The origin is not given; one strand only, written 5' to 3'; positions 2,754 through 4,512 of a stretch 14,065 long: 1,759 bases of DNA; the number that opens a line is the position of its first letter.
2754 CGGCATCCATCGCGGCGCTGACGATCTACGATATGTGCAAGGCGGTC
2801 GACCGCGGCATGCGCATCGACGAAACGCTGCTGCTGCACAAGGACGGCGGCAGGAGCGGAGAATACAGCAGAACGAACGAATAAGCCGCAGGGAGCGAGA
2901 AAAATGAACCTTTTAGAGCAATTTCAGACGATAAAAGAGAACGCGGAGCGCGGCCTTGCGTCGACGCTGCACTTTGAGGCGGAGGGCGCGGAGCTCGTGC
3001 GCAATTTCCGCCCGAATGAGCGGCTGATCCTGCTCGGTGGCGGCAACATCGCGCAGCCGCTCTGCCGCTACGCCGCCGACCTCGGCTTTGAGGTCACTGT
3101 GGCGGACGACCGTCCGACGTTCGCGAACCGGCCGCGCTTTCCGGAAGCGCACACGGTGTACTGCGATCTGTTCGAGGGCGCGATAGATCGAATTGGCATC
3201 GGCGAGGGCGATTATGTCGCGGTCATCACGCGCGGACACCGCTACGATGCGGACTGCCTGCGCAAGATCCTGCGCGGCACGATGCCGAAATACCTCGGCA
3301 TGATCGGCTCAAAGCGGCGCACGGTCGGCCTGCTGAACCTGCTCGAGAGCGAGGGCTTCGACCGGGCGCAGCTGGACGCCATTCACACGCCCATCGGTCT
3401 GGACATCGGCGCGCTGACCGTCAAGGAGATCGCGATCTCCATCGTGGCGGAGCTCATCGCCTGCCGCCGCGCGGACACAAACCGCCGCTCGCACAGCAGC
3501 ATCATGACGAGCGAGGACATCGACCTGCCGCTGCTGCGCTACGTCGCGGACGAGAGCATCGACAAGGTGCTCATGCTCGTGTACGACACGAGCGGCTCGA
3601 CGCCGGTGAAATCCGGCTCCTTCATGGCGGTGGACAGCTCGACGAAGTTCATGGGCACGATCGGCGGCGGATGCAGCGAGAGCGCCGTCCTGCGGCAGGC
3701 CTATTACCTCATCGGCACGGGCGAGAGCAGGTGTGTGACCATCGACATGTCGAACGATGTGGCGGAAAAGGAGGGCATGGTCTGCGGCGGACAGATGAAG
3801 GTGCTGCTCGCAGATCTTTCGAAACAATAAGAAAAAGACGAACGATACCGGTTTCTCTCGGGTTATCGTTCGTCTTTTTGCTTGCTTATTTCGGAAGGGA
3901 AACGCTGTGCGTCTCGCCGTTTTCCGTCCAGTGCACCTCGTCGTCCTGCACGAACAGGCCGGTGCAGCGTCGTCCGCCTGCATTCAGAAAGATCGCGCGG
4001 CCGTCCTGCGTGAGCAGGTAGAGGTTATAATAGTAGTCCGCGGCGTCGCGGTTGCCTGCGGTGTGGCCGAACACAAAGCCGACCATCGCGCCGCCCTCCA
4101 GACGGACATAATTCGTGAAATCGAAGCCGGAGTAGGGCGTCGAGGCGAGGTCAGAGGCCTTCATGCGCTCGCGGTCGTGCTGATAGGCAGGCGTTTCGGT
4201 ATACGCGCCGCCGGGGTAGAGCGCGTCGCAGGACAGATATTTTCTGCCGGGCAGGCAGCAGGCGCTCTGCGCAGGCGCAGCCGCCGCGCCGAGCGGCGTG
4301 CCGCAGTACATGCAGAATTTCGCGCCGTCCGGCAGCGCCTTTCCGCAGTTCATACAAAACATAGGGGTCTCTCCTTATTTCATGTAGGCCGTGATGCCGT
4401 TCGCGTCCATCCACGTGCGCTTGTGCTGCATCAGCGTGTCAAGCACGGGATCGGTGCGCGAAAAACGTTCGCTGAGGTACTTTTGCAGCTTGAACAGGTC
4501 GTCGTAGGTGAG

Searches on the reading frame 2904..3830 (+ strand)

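Call 36: search_protein_families(library=pfam, proteins=[window:2904-3830:+])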
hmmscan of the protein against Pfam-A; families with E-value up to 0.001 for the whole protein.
window:2904-3830:+ (308 aa): 2 families
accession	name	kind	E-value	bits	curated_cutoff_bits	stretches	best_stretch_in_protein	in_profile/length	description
PF13478.12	XdhC_C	-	5.8e-41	140.4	29.7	1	41-184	1-125/125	XdhC Rossmann domain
PF02625.21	XdhC_CoxI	-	3.9e-14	52.8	24.3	1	221-280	8-67/68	XdhC and CoxI family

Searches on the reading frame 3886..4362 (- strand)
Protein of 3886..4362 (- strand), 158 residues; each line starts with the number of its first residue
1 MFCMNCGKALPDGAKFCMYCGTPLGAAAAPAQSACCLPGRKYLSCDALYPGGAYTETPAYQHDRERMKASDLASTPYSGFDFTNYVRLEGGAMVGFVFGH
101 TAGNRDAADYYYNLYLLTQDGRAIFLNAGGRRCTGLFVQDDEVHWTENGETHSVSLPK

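Call 36: search_protein_families(library=pfam, proteins=[window:3886-4362:-])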
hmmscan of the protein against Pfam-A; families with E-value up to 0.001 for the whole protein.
window:3886-4362:- (158 aa): 4 families
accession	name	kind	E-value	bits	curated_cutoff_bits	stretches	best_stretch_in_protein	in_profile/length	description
PF13240.11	Zn_Ribbon_1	-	1.2e-10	41.3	25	1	2-24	1-23/23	zinc-ribbon domain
PF13248.11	Zn_ribbon_3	-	0.00012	21.8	27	1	3-24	5-26/26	zinc-ribbon domain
PF12773.13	DZR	-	0.00027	21.5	27.3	1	3-32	1-24/45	Double zinc ribbon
PF24460.1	DUF7575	-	0.00042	20.1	28.5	1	3-24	6-27/28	Domain of unknown function (DUF7575)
